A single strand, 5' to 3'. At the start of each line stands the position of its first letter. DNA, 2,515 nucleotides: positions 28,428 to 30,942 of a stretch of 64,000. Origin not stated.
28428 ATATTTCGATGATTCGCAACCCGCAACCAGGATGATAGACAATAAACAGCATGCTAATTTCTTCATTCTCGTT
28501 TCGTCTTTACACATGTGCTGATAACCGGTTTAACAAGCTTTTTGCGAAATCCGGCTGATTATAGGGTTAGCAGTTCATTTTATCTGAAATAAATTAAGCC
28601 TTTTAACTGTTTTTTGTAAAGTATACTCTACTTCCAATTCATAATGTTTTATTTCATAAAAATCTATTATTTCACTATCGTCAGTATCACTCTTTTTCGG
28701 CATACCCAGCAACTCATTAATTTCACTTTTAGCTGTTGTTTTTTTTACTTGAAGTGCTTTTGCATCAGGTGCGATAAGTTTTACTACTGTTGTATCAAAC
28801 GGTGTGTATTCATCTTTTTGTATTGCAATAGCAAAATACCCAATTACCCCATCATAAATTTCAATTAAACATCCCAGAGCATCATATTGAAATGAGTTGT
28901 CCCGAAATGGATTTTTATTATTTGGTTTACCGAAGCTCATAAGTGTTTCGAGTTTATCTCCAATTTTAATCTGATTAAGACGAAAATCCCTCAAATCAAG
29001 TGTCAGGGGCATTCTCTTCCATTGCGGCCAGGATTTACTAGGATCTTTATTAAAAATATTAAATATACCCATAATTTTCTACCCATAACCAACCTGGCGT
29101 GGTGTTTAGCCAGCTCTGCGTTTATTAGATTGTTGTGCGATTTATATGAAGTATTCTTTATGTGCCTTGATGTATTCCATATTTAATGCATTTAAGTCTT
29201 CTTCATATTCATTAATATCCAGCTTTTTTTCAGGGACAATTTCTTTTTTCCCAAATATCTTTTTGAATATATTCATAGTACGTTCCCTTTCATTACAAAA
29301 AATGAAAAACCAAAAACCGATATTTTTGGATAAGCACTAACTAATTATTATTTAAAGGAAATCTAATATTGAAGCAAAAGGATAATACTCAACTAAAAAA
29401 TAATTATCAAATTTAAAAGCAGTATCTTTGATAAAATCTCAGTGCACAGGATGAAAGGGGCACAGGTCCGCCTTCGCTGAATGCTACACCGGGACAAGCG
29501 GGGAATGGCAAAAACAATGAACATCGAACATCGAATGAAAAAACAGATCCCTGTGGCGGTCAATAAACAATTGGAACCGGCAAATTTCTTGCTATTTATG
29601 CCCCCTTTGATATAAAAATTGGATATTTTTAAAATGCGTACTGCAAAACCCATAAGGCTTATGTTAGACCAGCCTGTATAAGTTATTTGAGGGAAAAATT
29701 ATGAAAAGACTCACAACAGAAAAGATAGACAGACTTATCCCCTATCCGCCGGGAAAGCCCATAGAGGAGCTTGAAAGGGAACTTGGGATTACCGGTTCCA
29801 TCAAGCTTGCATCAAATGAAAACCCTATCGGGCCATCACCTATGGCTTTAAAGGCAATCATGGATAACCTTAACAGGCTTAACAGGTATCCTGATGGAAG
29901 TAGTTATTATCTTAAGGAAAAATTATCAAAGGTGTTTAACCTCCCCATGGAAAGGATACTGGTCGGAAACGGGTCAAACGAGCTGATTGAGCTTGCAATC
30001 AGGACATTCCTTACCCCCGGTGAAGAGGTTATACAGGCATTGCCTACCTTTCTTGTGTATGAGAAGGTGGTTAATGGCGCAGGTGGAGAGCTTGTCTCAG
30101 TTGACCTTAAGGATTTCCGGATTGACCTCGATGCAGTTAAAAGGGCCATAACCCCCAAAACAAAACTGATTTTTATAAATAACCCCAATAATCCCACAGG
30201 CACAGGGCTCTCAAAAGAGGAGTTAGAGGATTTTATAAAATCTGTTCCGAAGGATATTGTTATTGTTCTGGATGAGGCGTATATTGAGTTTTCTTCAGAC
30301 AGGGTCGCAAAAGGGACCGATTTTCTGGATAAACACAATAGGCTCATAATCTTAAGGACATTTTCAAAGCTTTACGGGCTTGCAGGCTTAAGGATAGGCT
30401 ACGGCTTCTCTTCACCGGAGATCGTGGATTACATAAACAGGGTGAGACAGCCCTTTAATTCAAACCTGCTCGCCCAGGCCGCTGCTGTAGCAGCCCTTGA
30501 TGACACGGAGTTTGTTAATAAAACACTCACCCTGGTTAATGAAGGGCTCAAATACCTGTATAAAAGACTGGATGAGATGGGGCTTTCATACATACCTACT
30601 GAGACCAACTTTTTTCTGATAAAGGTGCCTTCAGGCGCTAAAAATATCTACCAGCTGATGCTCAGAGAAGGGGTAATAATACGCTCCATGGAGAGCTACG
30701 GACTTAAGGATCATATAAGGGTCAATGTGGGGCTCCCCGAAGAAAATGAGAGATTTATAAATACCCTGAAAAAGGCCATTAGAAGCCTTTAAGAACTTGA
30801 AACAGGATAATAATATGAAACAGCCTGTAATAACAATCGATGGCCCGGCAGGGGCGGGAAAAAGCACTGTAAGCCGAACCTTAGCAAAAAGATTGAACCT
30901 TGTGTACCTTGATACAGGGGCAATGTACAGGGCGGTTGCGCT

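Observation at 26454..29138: Cassette-like junction elements in islet 1: a possible integrase-less integron array (CALIN)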

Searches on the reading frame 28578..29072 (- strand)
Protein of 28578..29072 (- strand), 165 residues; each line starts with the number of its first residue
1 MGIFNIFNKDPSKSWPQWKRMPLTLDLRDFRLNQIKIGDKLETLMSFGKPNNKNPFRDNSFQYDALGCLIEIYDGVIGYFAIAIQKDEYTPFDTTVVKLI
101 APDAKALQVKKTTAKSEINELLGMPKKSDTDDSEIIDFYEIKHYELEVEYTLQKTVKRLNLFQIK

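Call 10: search_protein_families(library=pfam, max_evalue=0.01, proteins=[window:28578-29072:-])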
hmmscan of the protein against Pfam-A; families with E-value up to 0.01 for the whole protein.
seq(165 aa): 0 families

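Call 53: find_homologous_proteins(query=window:28578-29072:-)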
Query seq(165 aa) (165 aa): 7 proteins with E <= 0.001 among 24 candidates.
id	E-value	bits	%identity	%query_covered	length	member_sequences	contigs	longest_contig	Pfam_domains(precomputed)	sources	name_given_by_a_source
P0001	1.2e-105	368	100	100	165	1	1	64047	-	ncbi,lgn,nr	ncbi:MAG: hypothetical protein JW927_04390 [Deltaproteobacteria bacterium]|nr:hypothetical protein [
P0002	1.5e-89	316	88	98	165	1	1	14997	-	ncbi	-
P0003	1.6e-89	316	87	99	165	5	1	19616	-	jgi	-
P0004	3.0e-80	286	92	87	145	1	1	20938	-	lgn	-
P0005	1.3e-79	284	78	99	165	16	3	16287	-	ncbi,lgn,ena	-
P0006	2.9e-79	282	92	87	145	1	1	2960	-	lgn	-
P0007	1.9e-61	225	81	75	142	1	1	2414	-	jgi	jgi:hypothetical protein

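Call 54: find_encoding_contigs(protein=P0002, flank=8000, max_places=3)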
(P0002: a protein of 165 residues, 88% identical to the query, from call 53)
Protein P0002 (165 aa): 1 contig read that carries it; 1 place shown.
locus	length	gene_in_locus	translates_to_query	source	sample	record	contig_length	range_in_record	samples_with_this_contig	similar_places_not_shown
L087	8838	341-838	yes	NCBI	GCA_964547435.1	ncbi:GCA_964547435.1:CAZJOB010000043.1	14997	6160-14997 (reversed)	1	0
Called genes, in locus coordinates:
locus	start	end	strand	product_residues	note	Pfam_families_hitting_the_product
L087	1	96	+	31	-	?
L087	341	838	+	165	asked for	-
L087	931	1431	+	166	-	-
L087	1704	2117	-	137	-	-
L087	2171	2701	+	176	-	PF00881:Nitroreductase, PF14512:TM1586_NiRdase (faint), PF00881:Nitroreductase (weak)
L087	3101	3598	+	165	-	PF02915:Rubrerythrin, PF21349:RUBY_RBDX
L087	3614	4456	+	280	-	PF01476:LysM, PF01510:Amidase_2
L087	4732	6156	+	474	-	PF08448:PAS_4 (weak), PF13426:PAS_9 (weak), PF00158:Sigma54_activat, PF14532:Sigma54_activ_2, PF07728:AAA_5, PF25601:AAA_lid_14, PF02954:HTH_8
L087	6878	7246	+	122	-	PF12732:YtxH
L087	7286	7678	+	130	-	PF06103:DUF948 (weak)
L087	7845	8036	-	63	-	-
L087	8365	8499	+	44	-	PF11295:DUF3096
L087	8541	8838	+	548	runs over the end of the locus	PF00890:FAD_binding_2 (weak), PF01266:DAO (weak), PF01593:Amino_oxidase, PF01946:Thi4 (weak), PF12831:FAD_oxidored (weak), PF13450:NAD_binding_8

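Call 55: find_encoding_contigs(protein=P0003, flank=8000, max_places=3)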
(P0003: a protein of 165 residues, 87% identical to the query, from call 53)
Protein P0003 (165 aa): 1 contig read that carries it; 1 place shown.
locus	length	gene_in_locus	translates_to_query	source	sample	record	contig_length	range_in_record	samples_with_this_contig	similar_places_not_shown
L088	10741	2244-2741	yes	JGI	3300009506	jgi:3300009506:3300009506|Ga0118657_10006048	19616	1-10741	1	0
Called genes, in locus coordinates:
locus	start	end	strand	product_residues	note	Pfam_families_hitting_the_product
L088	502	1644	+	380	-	PF13173:AAA_14, PF13635:DUF4143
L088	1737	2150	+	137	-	PF02311:AraC_binding (weak), PF07883:Cupin_2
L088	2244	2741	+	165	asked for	-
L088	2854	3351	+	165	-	-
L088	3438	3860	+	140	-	PF12680:SnoaL_2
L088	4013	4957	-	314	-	PF00126:HTH_1, PF03466:LysR_substrate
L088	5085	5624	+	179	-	-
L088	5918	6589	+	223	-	PF00005:ABC_tran, PF13304:AAA_21 (faint)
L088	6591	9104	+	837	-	PF12704:MacB_PCD, PF02687:FtsX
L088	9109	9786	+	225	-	PF25182:NonGDSL, PF00657:Lipase_GDSL, PF13472:Lipase_GDSL_2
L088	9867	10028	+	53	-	-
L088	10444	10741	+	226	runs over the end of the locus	PF00589:Phage_integrase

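Call 56: find_encoding_contigs(protein=P0004, flank=8000, max_places=3)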
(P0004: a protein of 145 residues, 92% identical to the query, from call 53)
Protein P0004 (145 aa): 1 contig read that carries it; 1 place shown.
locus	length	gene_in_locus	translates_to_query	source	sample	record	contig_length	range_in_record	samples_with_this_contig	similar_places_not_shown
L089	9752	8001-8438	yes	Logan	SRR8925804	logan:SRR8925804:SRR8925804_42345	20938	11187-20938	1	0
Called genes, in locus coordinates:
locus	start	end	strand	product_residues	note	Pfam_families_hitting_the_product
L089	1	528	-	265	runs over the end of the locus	PF06750:A24_N_bact, PF01478:Peptidase_A24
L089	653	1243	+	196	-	PF01300:Sua5_yciO_yrdC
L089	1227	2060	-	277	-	PF00574:CLP_protease, PF01972:SDH_protease, PF25145:NfeD1b_N, PF01343:Peptidase_S49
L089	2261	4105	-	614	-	PF00575:S1 (weak), PF21710:Spt6_S1 (faint), PF13509:S1_2 (faint), PF00575:S1, PF23459:S1_RRP5 (weak), PF00575:S1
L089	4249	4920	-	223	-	PF02224:Cytidylate_kin, PF13189:Cytidylate_kin2, PF13238:AAA_18, PF13207:AAA_17 (faint)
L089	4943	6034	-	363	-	PF00155:Aminotran_1_2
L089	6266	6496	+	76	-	-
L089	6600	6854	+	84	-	PF01850:PIN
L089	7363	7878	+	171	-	PF14300:DMP19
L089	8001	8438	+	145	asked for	-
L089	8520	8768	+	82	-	-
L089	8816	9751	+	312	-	?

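Call 57: find_encoding_contigs(protein=P0005, flank=8000, max_places=4)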
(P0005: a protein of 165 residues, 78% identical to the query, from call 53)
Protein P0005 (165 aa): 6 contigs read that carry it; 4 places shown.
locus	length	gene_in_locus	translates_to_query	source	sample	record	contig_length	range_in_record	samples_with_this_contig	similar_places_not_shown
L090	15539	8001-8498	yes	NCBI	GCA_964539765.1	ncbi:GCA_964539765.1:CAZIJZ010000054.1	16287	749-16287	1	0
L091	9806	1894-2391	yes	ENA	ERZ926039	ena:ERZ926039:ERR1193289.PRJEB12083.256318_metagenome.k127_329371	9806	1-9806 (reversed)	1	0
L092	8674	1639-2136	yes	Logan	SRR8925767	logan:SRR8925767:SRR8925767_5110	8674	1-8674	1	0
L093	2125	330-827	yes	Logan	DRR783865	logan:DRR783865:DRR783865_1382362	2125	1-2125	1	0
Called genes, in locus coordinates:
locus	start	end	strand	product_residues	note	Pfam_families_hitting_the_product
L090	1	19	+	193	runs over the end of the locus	PF20461:DUF6714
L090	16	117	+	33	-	-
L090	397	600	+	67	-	-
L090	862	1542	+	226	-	-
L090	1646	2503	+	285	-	PF19749:DUF6236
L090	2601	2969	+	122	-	PF14338:Mrr_N (weak)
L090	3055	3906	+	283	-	-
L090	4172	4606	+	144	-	PF02566:OsmC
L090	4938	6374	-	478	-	PF04015:DUF362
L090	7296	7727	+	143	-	PF12675:DUF3795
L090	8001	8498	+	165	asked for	-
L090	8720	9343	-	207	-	PF13568:OMP_b-brl_2 (faint), PF13505:OMP_b-brl, PF01389:OmpA_membrane (weak)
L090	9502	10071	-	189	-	PF02525:Flavodoxin_2, PF03358:FMN_red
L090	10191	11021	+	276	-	PF03009:GDPD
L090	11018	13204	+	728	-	PF01553:Acyltransferase, PF00561:Abhydrolase_1, PF12146:Hydrolase_4, PF12697:Abhydrolase_6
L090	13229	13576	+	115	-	PF02391:MoaE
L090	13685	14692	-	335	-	PF13472:Lipase_GDSL_2 (faint)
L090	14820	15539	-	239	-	?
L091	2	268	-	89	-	?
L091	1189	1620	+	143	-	PF12675:DUF3795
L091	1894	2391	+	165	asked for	-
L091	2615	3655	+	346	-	PF02275:CBAH, PF03417:AAT (weak)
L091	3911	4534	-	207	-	PF13568:OMP_b-brl_2 (faint), PF13505:OMP_b-brl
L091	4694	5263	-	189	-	PF02525:Flavodoxin_2, PF03358:FMN_red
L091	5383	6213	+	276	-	PF03009:GDPD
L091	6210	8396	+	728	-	PF01553:Acyltransferase, PF00561:Abhydrolase_1, PF12146:Hydrolase_4, PF12697:Abhydrolase_6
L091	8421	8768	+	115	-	PF02391:MoaE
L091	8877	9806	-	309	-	?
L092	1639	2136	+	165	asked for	-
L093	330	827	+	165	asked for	-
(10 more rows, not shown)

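Call 82: search_protein_families(library=pfam, max_evalue=0.01, proteins=[L089:7363-7878:+, L087:931-1431:+])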
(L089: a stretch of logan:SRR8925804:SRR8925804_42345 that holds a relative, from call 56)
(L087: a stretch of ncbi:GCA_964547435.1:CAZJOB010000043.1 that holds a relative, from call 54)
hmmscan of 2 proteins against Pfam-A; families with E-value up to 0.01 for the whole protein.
L089:7363-7878:+ (171 aa): 2 families
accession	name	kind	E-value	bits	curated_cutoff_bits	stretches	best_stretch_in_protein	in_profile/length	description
PF14300.12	DMP19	-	1.1e-28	100.5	25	1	52-166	1-112/112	DMP19-like protein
PF18977.5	DUF5713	-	0.006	17.4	27.3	1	109-163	12-66/107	Family of unknown function (DUF5713)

L087:931-1431:+ (166 aa): 0 families

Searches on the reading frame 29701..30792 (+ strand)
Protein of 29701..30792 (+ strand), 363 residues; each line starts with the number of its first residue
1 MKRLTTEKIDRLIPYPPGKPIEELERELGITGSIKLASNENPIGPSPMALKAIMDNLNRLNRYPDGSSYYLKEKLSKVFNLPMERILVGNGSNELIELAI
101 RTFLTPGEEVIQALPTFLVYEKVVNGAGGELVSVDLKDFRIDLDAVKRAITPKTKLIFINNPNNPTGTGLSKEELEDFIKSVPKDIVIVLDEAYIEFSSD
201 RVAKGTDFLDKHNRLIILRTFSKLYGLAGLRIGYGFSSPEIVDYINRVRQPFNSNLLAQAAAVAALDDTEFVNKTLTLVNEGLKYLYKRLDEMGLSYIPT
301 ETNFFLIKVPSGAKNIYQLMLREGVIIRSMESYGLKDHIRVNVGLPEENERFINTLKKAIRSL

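Call 10: search_protein_families(library=pfam, max_evalue=0.01, proteins=[window:29701-30792:+])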
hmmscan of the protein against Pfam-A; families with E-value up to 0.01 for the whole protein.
window:29701-30792:+ (363 aa): 6 families
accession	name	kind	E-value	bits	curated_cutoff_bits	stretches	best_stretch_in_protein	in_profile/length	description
PF00155.27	Aminotran_1_2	-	9e-69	232.8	19.7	1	34-354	4-359/361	Aminotransferase class I and II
PF00266.25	Aminotran_5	-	6.7e-06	25.7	21.5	1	72-193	49-177/371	Aminotransferase class-V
PF01041.23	DegT_DnrJ_EryC1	-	1.3e-05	25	19.8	1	89-159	46-118/360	DegT/DnrJ/EryC1/StrS aminotransferase family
PF01053.26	Cys_Met_Meta_PP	-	0.00015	20.9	27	1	97-194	81-176/381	Cys/Met metabolism PLP-dependent enzyme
PF12897.13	Asp_aminotransf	-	0.0024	17.2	27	1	120-196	137-218/421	Aspartate amino-transferase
PF06838.17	Met_gamma_lyase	-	0.0044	16.1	24.2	1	133-199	134-205/405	Methionine gamma-lyase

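Call 13: find_encoding_contigs(protein=window:29701-30792:+, flank=10000, max_places=10)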
Protein window:29701-30792:+ (363 aa): no gene with exactly this product is on record in the collection.

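Call 14: find_related_loci(query=window:29701-30792:+, collection=genome_contigs, flank=10000)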
Query window:29701-30792:+ (363 aa) in genome_contigs; peptide patterns used: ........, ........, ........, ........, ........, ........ (x = any residue, [..] = any of these).
207 stretches matched a pattern; 82 encode a relative of the query (tblastn E <= 1e-3); the best 80 are kept; 80 distinct loci.
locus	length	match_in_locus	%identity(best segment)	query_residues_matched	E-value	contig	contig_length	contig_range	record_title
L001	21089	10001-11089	92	1-363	0e+0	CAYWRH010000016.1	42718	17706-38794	MAG TPA_asm: uncultured Desulfatiglans sp. isolate SRP167436_co1_198 genome assembly, contig: NODE_1152_length_42718_cov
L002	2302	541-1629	89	1-363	0e+0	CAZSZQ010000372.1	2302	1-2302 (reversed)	MAG TPA_asm: uncultured Desulfatiglans sp. isolate SRP192927_co7_235 genome assembly, contig: NODE_136236_length_2302_co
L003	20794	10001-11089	88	1-363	0e+0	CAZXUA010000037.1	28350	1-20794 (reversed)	MAG TPA_asm: uncultured Desulfatiglans sp. isolate binchicken_co43_301 genome assembly, contig: NODE_2689_length_28350_c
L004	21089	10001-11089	82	1-363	0e+0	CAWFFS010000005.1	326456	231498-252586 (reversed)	MAG: uncultured delta proteobacterium isolate MFD02416.bin.2.25 genome assembly, contig: contig_29613, whole genome shot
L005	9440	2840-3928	81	1-363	0e+0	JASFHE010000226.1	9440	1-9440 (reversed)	MAG: Desulfobacteraceae bacterium isolate D0608M12metaG_Bin_560 D0608M12metaG_FD_scaffold_519_c2, whole genome shotgun s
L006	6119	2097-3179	70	1-360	3e-171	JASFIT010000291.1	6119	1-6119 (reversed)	MAG: Desulfobacteraceae bacterium isolate D0608S20remetaG_Bin_205 D0608S20remetaG_FD_scaffold_4908_c1, whole genome shot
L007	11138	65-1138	68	1-357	6e-166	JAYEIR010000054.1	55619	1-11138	MAG: Thermodesulfobacteriota bacterium isolate MAG186 MAG186_54, whole genome shotgun sequence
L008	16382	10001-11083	70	1-360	4e-165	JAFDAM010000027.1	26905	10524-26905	MAG: Deltaproteobacteria bacterium isolate AB_3033_Bin_183 AB_3033_Bin_183_scaffold_2353, whole genome shotgun sequence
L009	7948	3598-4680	66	1-360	2e-163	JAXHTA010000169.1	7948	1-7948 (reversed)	MAG: Thermodesulfobacteriota bacterium isolate MAG12_tar_biofilm MAG12_169, whole genome shotgun sequence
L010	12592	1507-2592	68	1-361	4e-163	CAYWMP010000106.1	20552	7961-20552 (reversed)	MAG TPA_asm: uncultured Desulfobacteraceae bacterium isolate SRP167671_co1_137 genome assembly, contig: NODE_3013_length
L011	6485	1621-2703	70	1-360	6e-163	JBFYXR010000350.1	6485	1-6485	MAG: Desulfobacteraceae bacterium isolate PPR_0386 k121_2526469, whole genome shotgun sequence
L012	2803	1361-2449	69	1-362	1e-171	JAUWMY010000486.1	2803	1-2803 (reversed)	MAG: Desulfobacteraceae bacterium isolate CSMAG_2410 CSMAG_2410_k141_51144_length_2803_cov_8.1942, whole genome shotgun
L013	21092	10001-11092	67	1-363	3e-163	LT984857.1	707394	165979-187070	uncultured Desulfobacterium sp. isolate TRIP AH-1 genome assembly, scaffold: PITCH_a_scaffold4, whole genome shotgun seq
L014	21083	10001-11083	66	1-360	2e-159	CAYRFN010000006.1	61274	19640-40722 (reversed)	MAG TPA_asm: uncultured Desulfobacteraceae bacterium isolate SRP323688_co1_105 genome assembly, contig: NODE_949_length_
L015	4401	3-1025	71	24-363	2e-163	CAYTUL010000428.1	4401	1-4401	MAG TPA_asm: uncultured Desulfobacteraceae bacterium isolate SRP323688_co1_193 genome assembly, contig: NODE_26560_lengt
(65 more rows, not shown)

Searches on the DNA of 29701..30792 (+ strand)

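Call 80: search_with_rna_model(model_id=R3, sources=[L001, L002, L003, L004, L005, L006, L007, L008, L009, L010, L011, L012, L013, L014, L015, L016, L017, L018, L019, L020, L021, L022, L023, L024, L025, L026, L027, L028, L029, L030, L031, L032, L033, L034, L035, L036, L037, L038, L039, L040, L041, L042, L043, L044, L045, L046, L047, L048, L049, L050, L051, L052, L053, L054, L055, L056, L057, L058, L059, L060, L061, L062, L063, L064, L065, L066, L067, L068, L069, L070, L071, L072, L073, L074, L075, L076, L077, L078, L079, L080, L092, L093, L095, L096], max_evalue=5, filters=default)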
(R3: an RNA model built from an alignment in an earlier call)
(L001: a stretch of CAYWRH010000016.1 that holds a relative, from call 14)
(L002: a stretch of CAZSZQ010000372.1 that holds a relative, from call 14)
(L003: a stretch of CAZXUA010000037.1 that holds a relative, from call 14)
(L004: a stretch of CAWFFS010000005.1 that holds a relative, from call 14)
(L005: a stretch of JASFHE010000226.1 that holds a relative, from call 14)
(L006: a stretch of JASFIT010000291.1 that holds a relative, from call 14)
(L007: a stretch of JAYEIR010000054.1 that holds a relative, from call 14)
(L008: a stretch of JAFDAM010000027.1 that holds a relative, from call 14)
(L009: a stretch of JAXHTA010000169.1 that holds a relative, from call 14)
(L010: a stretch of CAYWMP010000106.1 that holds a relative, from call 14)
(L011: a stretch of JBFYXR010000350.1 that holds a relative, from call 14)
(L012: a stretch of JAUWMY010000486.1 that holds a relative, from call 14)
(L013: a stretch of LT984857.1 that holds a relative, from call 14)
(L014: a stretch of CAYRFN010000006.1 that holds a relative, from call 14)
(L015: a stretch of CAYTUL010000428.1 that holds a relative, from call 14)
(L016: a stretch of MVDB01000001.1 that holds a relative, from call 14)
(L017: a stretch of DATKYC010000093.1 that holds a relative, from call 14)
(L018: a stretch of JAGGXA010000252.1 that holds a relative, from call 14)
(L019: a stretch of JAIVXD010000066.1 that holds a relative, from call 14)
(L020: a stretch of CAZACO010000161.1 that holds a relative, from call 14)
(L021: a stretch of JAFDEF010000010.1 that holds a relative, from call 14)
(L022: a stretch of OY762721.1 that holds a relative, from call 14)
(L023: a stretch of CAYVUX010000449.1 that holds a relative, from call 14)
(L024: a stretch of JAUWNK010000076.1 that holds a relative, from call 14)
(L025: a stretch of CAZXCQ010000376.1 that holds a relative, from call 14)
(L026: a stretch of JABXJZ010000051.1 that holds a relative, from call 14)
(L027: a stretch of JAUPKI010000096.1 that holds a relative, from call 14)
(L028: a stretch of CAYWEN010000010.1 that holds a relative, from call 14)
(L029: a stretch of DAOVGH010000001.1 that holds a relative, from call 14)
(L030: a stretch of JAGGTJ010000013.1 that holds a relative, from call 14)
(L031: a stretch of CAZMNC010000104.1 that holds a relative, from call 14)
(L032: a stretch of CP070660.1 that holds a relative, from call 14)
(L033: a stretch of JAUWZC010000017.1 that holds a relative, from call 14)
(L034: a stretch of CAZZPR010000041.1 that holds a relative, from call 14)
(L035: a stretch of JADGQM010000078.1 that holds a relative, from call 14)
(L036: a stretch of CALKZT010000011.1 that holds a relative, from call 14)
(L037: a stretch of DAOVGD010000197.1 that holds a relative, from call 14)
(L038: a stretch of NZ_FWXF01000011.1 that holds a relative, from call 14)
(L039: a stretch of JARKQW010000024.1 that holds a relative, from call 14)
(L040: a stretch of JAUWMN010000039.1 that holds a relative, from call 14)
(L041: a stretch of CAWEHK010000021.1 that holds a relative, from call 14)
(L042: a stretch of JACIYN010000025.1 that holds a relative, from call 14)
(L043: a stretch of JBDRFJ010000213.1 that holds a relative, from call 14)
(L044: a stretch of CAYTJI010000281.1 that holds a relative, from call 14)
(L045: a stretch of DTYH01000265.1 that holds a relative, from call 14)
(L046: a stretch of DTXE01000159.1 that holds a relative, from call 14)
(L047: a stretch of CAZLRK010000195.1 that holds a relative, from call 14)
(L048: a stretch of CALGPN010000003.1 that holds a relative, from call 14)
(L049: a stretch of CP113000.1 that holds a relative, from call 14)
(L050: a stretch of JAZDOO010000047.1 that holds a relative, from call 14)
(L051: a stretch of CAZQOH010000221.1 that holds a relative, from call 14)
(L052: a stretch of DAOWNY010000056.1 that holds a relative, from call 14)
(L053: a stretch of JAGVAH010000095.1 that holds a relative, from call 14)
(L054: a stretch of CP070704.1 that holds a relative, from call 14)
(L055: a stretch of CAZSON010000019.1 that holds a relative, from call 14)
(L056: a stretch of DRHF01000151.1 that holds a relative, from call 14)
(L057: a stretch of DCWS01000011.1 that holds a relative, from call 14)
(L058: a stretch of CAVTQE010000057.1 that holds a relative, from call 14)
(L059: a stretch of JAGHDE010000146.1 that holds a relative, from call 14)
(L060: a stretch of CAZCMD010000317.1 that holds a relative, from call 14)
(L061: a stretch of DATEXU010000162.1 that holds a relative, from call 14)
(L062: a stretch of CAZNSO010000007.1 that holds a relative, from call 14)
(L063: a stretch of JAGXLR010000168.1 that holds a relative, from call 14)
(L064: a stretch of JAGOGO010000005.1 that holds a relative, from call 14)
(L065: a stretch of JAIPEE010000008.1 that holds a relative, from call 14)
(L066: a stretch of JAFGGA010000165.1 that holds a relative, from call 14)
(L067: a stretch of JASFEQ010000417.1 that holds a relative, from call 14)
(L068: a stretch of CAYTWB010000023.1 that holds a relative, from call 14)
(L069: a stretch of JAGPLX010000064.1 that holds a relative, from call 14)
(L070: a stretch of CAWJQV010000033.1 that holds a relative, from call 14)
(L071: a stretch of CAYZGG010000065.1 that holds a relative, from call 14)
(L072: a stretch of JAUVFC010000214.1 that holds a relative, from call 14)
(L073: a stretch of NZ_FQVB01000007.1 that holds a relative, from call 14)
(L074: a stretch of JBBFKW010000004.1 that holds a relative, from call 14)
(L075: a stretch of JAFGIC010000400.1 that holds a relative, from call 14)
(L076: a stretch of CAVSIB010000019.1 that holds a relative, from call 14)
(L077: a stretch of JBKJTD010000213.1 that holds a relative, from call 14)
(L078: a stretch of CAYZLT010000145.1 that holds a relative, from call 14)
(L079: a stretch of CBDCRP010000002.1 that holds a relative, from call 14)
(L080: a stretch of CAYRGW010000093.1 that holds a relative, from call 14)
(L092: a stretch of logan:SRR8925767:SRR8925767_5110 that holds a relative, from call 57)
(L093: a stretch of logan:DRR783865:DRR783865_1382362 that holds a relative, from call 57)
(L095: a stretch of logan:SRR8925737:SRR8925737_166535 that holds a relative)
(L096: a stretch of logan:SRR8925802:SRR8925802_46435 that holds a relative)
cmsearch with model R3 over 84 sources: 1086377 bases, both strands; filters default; matches with E-value up to 5: 2.
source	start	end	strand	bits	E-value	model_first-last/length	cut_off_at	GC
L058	17706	17768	-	21.9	0.077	1-56/56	no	0.56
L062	19938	19965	+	15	4.7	1-56/56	no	0.5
